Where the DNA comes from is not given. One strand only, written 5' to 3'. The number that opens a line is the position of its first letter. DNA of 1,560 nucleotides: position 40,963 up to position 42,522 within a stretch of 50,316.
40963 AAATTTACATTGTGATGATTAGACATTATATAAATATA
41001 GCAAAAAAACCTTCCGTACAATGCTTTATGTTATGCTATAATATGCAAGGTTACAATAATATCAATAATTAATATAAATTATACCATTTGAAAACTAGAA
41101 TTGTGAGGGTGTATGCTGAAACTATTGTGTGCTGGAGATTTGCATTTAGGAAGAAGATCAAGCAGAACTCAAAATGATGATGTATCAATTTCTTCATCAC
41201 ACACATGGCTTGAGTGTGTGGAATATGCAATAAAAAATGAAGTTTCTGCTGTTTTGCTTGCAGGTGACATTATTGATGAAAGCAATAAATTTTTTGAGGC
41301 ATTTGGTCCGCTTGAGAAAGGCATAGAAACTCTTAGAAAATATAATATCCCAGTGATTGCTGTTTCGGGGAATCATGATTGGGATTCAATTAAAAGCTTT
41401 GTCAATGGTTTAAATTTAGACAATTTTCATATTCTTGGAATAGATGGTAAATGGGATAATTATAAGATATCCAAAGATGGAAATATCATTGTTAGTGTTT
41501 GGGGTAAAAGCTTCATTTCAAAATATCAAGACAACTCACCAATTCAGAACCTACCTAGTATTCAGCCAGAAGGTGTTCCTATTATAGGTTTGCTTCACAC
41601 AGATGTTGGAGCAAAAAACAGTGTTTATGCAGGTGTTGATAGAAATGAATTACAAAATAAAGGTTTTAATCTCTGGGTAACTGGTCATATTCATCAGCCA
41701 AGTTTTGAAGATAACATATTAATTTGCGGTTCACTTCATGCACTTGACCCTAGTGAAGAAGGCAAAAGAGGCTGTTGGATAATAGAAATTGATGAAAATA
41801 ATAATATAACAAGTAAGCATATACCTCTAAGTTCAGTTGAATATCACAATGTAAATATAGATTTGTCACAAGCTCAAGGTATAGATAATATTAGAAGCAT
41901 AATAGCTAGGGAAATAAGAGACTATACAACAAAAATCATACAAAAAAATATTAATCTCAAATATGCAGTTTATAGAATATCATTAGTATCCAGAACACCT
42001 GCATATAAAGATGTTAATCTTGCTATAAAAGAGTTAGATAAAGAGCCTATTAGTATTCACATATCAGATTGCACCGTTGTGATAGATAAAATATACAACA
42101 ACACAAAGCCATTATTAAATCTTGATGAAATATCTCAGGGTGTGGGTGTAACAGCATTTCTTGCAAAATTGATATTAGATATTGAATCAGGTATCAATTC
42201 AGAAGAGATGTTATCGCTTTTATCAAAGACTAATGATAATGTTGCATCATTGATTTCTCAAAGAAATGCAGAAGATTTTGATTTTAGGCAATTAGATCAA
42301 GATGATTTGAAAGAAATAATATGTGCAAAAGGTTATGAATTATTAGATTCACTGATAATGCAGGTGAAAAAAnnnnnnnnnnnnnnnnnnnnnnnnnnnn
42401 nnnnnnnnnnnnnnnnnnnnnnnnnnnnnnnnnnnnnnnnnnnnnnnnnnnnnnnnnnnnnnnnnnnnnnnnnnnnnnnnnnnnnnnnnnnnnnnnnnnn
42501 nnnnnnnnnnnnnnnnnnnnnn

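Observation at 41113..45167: SbcD-like nuclease coupled to an SbcC/Rad50-like ATPase whose midpoint is a membrane hairpin instead of a zinc hook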

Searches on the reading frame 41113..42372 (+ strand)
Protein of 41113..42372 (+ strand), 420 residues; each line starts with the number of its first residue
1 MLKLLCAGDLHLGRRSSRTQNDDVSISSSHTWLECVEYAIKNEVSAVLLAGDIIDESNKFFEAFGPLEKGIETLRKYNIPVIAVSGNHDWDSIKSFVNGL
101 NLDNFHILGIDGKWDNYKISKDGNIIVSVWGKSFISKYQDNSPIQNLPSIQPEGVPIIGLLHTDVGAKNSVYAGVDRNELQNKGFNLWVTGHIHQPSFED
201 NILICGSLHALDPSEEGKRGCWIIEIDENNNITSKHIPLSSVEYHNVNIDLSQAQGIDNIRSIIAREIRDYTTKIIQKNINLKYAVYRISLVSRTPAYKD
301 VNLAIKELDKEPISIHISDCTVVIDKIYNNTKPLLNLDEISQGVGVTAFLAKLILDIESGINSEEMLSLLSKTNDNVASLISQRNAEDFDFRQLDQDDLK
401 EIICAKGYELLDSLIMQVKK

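Call 3: search_protein_families(library=pfam, proteins=[window:41113-42372:+], max_evalue=0.01)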
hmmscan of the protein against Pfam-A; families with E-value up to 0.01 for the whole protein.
window:41113-42372:+ (420 aa): 2 families
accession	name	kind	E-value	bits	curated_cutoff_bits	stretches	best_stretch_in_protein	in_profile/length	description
PF00149.33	Metallophos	-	1.8e-14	55.1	21.5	1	3-196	2-191/191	Calcineurin-like phosphoesterase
PF12850.12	Metallophos_2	-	2e-06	28.4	27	1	26-201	6-124/154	Calcineurin-like phosphoesterase superfamily domain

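Call 4: search_protein_families(library=ncbifam, proteins=[window:41113-42372:+], max_evalue=0.01)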
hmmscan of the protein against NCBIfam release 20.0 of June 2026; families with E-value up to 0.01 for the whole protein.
window:41113-42372:+ (420 aa): 9 families
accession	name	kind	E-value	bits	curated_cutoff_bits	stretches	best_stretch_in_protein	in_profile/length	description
NF041031.1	Mre11_Sulfo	equivalog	1.3e-14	54.2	500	1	4-227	2-233/374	DNA double-strand break repair protein Mre11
NF041030.1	Mre11_Halo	equivalog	1.4e-11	44.2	550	2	1-111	1-104/361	DNA double-strand break repair protein Mre11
TIGR00619.1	sbcd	subfamily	1.4e-09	38.1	77.65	1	2-97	1-94/252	exonuclease subunit SbcD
NF041753.2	sbcd_Staph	equivalog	9.5e-09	34.6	480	1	3-89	2-86/375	exonuclease subunit SbcD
NF041029.1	Mre11_Pyroc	equivalog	1.5e-06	27.3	600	1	9-110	8-109/438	DNA double-strand break repair protein Mre11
TIGR00583.1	mre11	equivalog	2.2e-05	23.6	434.6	0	2-58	4-57/405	DNA repair protein (mre11)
NF008206.2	PRK10966.1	equivalog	2.8e-05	23.4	450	1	3-90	2-86/380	exonuclease subunit SbcD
TIGR04123.1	P_estr_lig_assc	hypoth_equivalog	0.00096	18.6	150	1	3-91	22-112/207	ligase-associated DNA damage response endonuclease PdeM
NF053862.1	DS9_1_antiphage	equivalog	0.0013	17.6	420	1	5-90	197-289/486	anti-phage phosphoesterase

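Call 5: search_protein_families(library=padloc, proteins=[window:41113-42372:+], max_evalue=0.01)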
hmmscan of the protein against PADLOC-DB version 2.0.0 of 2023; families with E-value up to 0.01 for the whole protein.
window:41113-42372:+ (420 aa): 0 families

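Call 40: search_solved_structures(query=window:41113-42372:+, max_evalue=0.01)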
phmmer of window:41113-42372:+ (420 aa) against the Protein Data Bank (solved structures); distinct sequences matched with E-value up to 0.01: 9.
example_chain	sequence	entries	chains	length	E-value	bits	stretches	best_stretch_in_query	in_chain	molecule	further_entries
4o24_A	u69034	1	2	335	2.8e-05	26.5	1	2-100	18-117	Exonuclease, putative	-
2q8u_A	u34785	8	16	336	2.9e-05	26.5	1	2-100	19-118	Exonuclease, putative | Nuclease SbcCD subunit D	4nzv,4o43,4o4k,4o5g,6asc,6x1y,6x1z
3qg5_C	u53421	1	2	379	7e-05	25.2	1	3-100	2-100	Mre11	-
4hd0_A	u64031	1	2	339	0.00056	22.3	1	5-105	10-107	DNA double-strand break repair protein Mre11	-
7dog_A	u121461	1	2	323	0.00058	22.2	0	2-90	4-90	Nuclease SbcCD subunit D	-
1ii7_A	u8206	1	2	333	0.0006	22.1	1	7-105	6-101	Mre11 nuclease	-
3thn_A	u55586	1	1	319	0.00062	22.1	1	3-100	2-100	Exonuclease, putative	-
3dsc_A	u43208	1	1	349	0.00067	22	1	7-105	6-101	DNA double-strand break repair protein mre11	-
3tho_B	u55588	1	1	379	0.0009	21.6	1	3-100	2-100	Exonuclease, putative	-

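Call 43: find_homologous_proteins(query=window:41113-42372:+, max_evalue=0.001)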
Query window:41113-42372:+ (420 aa): 123 proteins with E <= 0.001 among 6663 candidates; the best 120 are listed.
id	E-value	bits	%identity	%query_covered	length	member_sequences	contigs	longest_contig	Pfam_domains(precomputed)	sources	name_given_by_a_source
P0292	5.1e-277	936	100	100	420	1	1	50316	PF12850.13,PF00149.34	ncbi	ncbi:MAG: DNA repair exonuclease [Armatimonadota bacterium]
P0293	1.5e-69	253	34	100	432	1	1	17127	PF12850.13,PF00149.34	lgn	-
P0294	1.2e-63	234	36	87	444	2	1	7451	PF12850.13,PF00149.34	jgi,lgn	-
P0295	6.8e-63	231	36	85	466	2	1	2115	PF00149.34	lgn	-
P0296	8.2e-63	231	33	86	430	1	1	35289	PF12850.13,PF00149.34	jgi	jgi:exonuclease SbcD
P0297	5.2e-62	228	33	86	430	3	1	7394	PF12850.13,PF00149.34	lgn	-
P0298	1.2e-59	221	33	99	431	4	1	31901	PF00149.34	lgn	-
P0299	1.5e-59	220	31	99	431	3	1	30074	PF12850.13,PF00149.34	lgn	-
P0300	3.6e-59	219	32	99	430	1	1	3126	PF00149.34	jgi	jgi:exonuclease SbcD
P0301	1.1e-58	217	32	99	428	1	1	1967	PF12850.13,PF00149.34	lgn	-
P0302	2.5e-58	216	30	99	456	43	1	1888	PF12850.13,PF00149.34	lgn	-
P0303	2.8e-58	216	32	91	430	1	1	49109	PF12850.13,PF00149.34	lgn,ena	-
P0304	4.6e-58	215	33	91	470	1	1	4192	PF00149.34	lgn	-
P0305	1.9e-57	213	30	97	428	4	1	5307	PF12850.13,PF00149.34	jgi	jgi:DNA repair exonuclease SbcCD nuclease subunit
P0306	3.0e-57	213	32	85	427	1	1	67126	PF12850.13,PF00149.34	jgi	jgi:DNA repair exonuclease SbcCD nuclease subunit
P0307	8.8e-57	211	32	99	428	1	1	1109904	PF12850.13,PF00149.34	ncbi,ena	-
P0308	2.0e-56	210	31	99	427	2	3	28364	PF12850.13,PF00149.34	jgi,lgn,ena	-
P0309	3.6e-56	209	32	99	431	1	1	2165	PF00149.34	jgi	jgi:predicted phosphodiesterase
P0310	1.3e-55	207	29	99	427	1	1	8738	PF00149.34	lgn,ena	-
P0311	1.4e-55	207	30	99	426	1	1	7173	PF12850.13,PF00149.34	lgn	-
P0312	4.0e-55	206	30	99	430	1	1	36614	PF12850.13,PF00149.34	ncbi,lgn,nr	ncbi:MAG: DNA repair exonuclease [Sphaerobacter sp.]|nr:DNA repair exonuclease [Sphaerobacter sp.]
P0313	4.5e-55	205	31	99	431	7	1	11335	PF12850.13,PF00149.34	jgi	jgi:exonuclease SbcD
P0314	2.0e-54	203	29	99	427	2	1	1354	PF12850.13,PF00149.34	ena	-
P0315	2.8e-54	203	28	99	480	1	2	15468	PF12850.13,PF00149.34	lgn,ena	-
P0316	2.9e-54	203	28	99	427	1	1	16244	PF00149.34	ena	-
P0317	4.7e-54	202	33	81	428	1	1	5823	PF12850.13,PF00149.34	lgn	-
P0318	5.5e-54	202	30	99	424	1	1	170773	PF12850.13,PF00149.34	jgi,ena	-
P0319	1.1e-53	201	31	90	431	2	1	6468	PF12850.13,PF00149.34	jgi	jgi:exonuclease SbcD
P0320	1.4e-53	201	32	88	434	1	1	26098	PF12850.13,PF00149.34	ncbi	-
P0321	1.4e-53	200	31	85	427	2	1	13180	PF12850.13,PF00149.34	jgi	-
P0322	2.6e-53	200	30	99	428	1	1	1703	PF12850.13,PF00149.34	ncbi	-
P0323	2.6e-53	200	31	85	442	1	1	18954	PF12850.13,PF00149.34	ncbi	ncbi:MAG: exonuclease SbcCD subunit D [Bradymonadaceae bacterium]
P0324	6.7e-53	198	32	81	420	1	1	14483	PF12850.13,PF00149.34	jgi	jgi:predicted phosphodiesterase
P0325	1.2e-52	197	30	99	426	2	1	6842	PF12850.13,PF00149.34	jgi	-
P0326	1.7e-52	197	30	99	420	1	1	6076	PF00149.34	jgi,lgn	jgi:predicted phosphodiesterase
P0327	1.8e-52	197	30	81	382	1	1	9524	PF12850.13,PF00149.34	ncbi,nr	ncbi:MAG: DNA repair exonuclease [candidate division Zixibacteria bacterium]|nr:DNA repair exonuclea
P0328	4.1e-52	196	31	82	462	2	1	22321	PF12850.13,PF00149.34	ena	-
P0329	5.7e-52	195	29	99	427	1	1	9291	PF00149.34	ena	-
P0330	2.6e-51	193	31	95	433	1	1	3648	PF00149.34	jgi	jgi:DNA repair exonuclease SbcCD nuclease subunit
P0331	4.5e-51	192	28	99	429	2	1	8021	PF00149.34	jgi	-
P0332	5.7e-51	192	32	85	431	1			PF12850.13,PF00149.34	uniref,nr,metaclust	uniref:Metallophosphoesterase n=1 Tax=uncultured organism TaxID=155900 RepID=M1P1W0_9ZZZZ|nr:metallo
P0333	6.5e-51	192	29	99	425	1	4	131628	PF12850.13,PF00149.34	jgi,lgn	-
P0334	1.4e-50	191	28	99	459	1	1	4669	PF12850.13,PF00149.34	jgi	jgi:DNA repair exonuclease SbcCD nuclease subunit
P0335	1.7e-50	190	28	99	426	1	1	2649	PF12850.13,PF00149.34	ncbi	-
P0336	5.0e-50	189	29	99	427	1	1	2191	PF12850.13,PF00149.34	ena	-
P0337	3.8e-49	186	30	99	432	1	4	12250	PF12850.13,PF00149.34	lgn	-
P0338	3.2e-48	183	29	99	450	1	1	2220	PF00149.34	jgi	jgi:DNA repair protein SbcD/Mre11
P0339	3.4e-48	183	28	99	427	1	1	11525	PF12850.13,PF00149.34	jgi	-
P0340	6.0e-48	182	31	85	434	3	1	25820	PF12850.13,PF00149.34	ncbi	-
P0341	8.1e-48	182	33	87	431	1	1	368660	PF00149.34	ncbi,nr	ncbi:MAG: metallophosphoesterase [Candidatus Eremiobacteraeota bacterium]|nr:metallophosphoesterase 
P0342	9.8e-48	181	30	100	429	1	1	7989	PF12850.13,PF00149.34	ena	-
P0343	9.9e-48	181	28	99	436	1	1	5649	PF12850.13,PF00149.34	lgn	-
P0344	1.4e-47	181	29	99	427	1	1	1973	PF12850.13,PF00149.34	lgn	-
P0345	1.5e-47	181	28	99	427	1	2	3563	PF12850.13,PF00149.34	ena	-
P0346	4.4e-47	179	28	99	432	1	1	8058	PF00149.34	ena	-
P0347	5.7e-47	179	31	99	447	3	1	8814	PF12850.13,PF00149.34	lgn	-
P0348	9.3e-47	178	29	98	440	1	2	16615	PF12850.13,PF00149.34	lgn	-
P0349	2.4e-46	177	30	92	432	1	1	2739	PF12850.13,PF00149.34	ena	-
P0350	2.8e-46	177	30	81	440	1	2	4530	PF00149.34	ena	-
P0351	4.1e-46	176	28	99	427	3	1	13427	PF12850.13,PF00149.34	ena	-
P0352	2.0e-45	174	28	99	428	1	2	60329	PF00149.34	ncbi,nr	ncbi:MAG: DNA repair exonuclease [Acidobacteriota bacterium]|nr:DNA repair exonuclease [Acidobacteri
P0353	2.8e-45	173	30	81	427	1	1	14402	PF12850.13,PF00149.34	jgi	jgi:DNA repair protein SbcD/Mre11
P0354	3.4e-45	173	28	99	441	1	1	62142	PF12850.13,PF00149.34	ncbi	ncbi:MAG: exonuclease SbcCD subunit D [Planctomycetota bacterium]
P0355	2.5e-44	170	26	99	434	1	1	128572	PF12850.13,PF00149.34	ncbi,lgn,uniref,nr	ncbi:metallophosphoesterase family protein [Fuchsiella alkaliacetigena]|uniref:metallophosphoesteras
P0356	8.0e-44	168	27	99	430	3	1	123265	PF12850.13,PF00149.34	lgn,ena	-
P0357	1.1e-43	168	28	99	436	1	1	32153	PF00149.34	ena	-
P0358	1.4e-43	168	29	99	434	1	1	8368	PF00149.34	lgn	-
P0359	1.8e-43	167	28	97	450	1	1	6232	PF00149.34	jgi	jgi:DNA repair protein SbcD/Mre11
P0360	2.2e-43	167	27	99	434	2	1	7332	PF00149.34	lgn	-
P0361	8.6e-43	165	27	99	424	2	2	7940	PF12850.13,PF00149.34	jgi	-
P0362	1.1e-42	165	28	90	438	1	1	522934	PF12850.13,PF00149.34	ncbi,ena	-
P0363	1.2e-42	165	28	99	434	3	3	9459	PF12850.13,PF00149.34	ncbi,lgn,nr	ncbi:MAG: DNA repair exonuclease [Planctomycetes bacterium]|nr:DNA repair exonuclease [Planctomyceto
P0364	1.7e-42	164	28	99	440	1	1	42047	PF12850.13,PF00149.34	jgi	jgi:DNA repair exonuclease SbcCD nuclease subunit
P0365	2.0e-42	164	29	99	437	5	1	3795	PF12850.13,PF00149.34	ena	-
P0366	3.5e-42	163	30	100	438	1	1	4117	PF12850.13,PF00149.34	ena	-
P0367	6.2e-42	162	30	86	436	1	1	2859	PF12850.13,PF00149.34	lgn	-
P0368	6.4e-42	162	26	98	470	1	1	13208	PF00149.34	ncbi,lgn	-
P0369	6.5e-42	162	29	82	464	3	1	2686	PF12850.13,PF00149.34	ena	-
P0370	8.3e-42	162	29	88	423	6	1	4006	PF12850.13,PF00149.34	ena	-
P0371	9.5e-42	162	30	82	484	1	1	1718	PF12850.13,PF00149.34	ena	-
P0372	2.0e-40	157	28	78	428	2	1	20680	PF00149.34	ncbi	-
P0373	2.3e-40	157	28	86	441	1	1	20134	PF00149.34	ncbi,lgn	-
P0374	2.4e-40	157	29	82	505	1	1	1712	PF12850.13,PF00149.34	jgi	jgi:DNA repair exonuclease SbcCD nuclease subunit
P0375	2.7e-40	157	30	100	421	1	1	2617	PF12850.13,PF00149.34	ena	-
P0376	3.6e-40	156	37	60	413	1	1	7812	PF12850.13,PF00149.34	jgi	jgi:exonuclease SbcD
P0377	4.3e-40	156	28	99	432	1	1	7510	PF00149.34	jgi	-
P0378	6.3e-40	156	28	95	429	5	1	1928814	PF00149.34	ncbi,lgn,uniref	ncbi:metallophosphoesterase family protein [Spiribacter onubensis]|uniref:DNA repair exonuclease n=1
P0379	9.0e-40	155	29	99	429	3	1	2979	PF00149.34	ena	-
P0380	1.1e-39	155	26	99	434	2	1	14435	PF00149.34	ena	-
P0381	2.4e-39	154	28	99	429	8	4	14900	PF00149.34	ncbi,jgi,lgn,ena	-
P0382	2.7e-39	153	29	84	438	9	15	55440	PF00149.34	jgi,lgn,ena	-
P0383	3.3e-39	153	30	99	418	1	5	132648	PF00149.34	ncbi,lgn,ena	-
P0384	4.8e-39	153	29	99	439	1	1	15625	PF00149.34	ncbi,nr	ncbi:MAG: DNA repair exonuclease [Myxococcales bacterium]|nr:DNA repair exonuclease [Myxococcales ba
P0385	5.5e-39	152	29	91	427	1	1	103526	PF12850.13,PF00149.34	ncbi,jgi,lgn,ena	-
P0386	1.0e-38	152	28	93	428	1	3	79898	PF12850.13,PF00149.34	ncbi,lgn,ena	-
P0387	2.3e-38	150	29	89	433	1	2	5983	PF00149.34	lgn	-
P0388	2.6e-38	150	28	98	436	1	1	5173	PF00149.34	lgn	-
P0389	2.8e-38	150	27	100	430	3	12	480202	PF00149.34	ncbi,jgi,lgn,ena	-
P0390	3.9e-38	150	36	59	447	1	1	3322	PF00149.34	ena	-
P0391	1.2e-37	148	32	70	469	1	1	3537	PF12850.13,PF00149.34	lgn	-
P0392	2.2e-37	147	34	64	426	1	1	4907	PF00149.34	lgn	-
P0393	3.1e-37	147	29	90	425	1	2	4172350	PF00149.34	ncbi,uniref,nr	ncbi:metallophosphoesterase family protein [Spiribacter halobius]|uniref:DNA repair exonuclease n=1 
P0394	4.9e-37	146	27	84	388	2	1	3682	PF00149.34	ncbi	ncbi:MAG: exonuclease SbcD, partial [Candidatus Paceibacteria bacterium]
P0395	8.6e-37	145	30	100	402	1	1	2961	PF12850.13,PF00149.34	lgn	-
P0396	1.2e-36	145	26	100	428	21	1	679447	PF00149.34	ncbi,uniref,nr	ncbi:metallophosphoesterase family protein [Spiribacter roseus]|uniref:metallophosphoesterase family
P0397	1.5e-36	144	27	100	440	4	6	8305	PF00149.34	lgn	-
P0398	2.0e-36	144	29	99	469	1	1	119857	PF12850.13,PF00149.34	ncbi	-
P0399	6.1e-36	142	26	99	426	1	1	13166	PF12850.13,PF00149.34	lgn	-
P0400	8.5e-36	142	28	85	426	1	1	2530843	PF00149.34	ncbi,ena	-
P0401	8.6e-36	142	29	99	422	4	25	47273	PF00149.34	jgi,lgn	-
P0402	2.4e-35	140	32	60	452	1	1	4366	PF00149.34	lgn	-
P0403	3.6e-35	140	29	87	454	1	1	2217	PF12850.13,PF00149.34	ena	-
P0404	7.1e-31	126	29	92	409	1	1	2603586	PF12850.13,PF00149.34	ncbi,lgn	ncbi:MAG: DNA repair exonuclease [Planctomycetota bacterium]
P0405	1.6e-30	125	29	85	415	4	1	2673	PF00149.34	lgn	-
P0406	1.2e-29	122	27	85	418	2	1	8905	PF12850.13,PF00149.34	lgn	-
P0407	1.7e-24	105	28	85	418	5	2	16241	PF12850.13,PF00149.34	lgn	-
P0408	3.4e-22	97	34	46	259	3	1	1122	PF12850.13,PF00149.34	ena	-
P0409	3.0e-10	58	26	60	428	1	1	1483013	PF12850.13,PF00149.34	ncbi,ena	-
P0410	1.8e-8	52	27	56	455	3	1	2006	PF12850.13,PF00149.34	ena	-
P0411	6.5e-8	50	25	64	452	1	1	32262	PF12850.13,PF00149.34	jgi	jgi:DNA repair exonuclease SbcCD nuclease subunit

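Call 67: predict_structure(alignment_id=A4)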
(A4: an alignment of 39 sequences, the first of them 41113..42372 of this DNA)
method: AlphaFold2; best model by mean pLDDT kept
length: 420 residues; sequences in the alignment: 39
mean_pLDDT: 93.1   pTM: 0.88
mean pLDDT of the five models: 93.1, 92.7, 92.3, 91.9, 91.6
residues with pLDDT >= 90: 355; 70-90: 53; 50-70: 9; < 50: 3
segments of 3 or more residues with pLDDT < 50: 386-388
pLDDT, mean of each block of 10 residues (from residue 1): 97 90 87 98 98 85 90 97 97 90 93 96 96 97 94 93 97 96 96 97 98 95 96 97 97 97 97 94 96 96 95 88 95 96 95 94 90 88 60 81 93 90
secondary structure, 60 per line:
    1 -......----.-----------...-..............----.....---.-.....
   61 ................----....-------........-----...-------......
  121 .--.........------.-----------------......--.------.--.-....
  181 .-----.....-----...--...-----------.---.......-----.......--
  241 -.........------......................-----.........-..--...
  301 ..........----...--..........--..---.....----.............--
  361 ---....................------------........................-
elements in order: E2-7 H28-41 E46-50 H56-76 E81-84 H92-99 E105-107 E115-121 E124-132 E157-162 H177-181 E187-191 E197-199 E202-204 E220-226 E232-238 E242-250 H257-278 E284-292 H298-310 E315-317 E320-329 H337-341 H346-358 H364-383 H396-419

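Call 71: fold_search(model_id=the predicted structure, library=pdb)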
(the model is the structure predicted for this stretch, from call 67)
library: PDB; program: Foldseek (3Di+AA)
matches with E <= 10: 1391; with E <= 0.001: 110
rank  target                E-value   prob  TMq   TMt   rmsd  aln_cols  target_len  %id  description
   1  3tho_B                9.3e-15  1.00  0.53  0.59   9.8       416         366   18  Crystal structure of Mre11:Rad50 in its ATP/ADP bound state (released 2011-10-12)
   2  9q9i_D                2.6e-13  1.00  0.51  0.47  18.3       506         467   14  Cryo-EM structure of human Mre11-Rad50-Nbs1 complex bound to DNA (released 2025-10-01)
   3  9q9j_D                3.6e-13  1.00  0.52  0.47  18.2       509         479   15  Cryo-EM structure of human Mre11-Rad50-Nbs1 (MRN) complex bound to DNA and telomeric factor TRF2 fragment (438-542) (released 2025-10-01)
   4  9bi4_A                3.8e-13  1.00  0.52  0.45  19.7       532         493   14  cryo EM structure of dsDNA bound Mre11-Rad50 complex (released 2025-01-15)
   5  5dny_A                4.2e-13  1.00  0.49  0.58   9.8       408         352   14  Structure of the ATPrS-Mre11/Rad50-DNA complex (released 2016-02-24)
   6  9q9i_E                4.2e-13  1.00  0.52  0.47  18.2       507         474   15  Cryo-EM structure of human Mre11-Rad50-Nbs1 complex bound to DNA (released 2025-10-01)
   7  9q9h_E                4.7e-13  1.00  0.53  0.48  18.0       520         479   15  Cryo-EM structure of human Mre11-Rad50 complex bound to DNA (released 2025-10-01)
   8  6x1y_A                5.9e-13  1.00  0.48  0.60   6.9       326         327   19  Mre11 dimer in complex with small molecule modulator PFMI (released 2020-06-10)
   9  3thn                  6.6e-13  1.00  0.48  0.63   7.7       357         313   19  Crystal structure of Mre11 core with manganese (released 2011-10-12)
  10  3qg5_C                1.1e-12  1.00  0.50  0.56  16.1       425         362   18  The Mre11:Rad50 complex forms an ATP dependent molecular clamp in DNA double-strand break repair (released 2011-04-20)
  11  3dsd_A                1.2e-12  1.00  0.47  0.58   7.5       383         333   16  Crystal structure of P. furiosus Mre11-H85S bound to a branched DNA and manganese (released 2008-10-14)
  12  4o43_A                1.3e-12  1.00  0.47  0.58   6.9       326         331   19  DNA Double-Strand Break Repair Pathway Choice Is Directed by Distinct MRE11 Nuclease Activities (released 2014-01-08)
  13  4nzv_A                1.3e-12  1.00  0.49  0.61   6.9       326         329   19  DNA Double-Strand Break Repair Pathway Choice Is Directed by Distinct MRE11 Nuclease Activities (released 2014-01-08)
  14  7yzp_B                1.4e-12  1.00  0.45  0.52  10.6       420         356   14  Hairpin-bound state of the E. coli Mre11-Rad50 (SbcCD) head complex bound to ADP and a DNA hairpin (released 2022-08-17)
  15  4tug_C                1.9e-12  1.00  0.54  0.70   4.7       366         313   15  Crystal structure of MjMre11-DNA2 complex (released 2014-10-15)
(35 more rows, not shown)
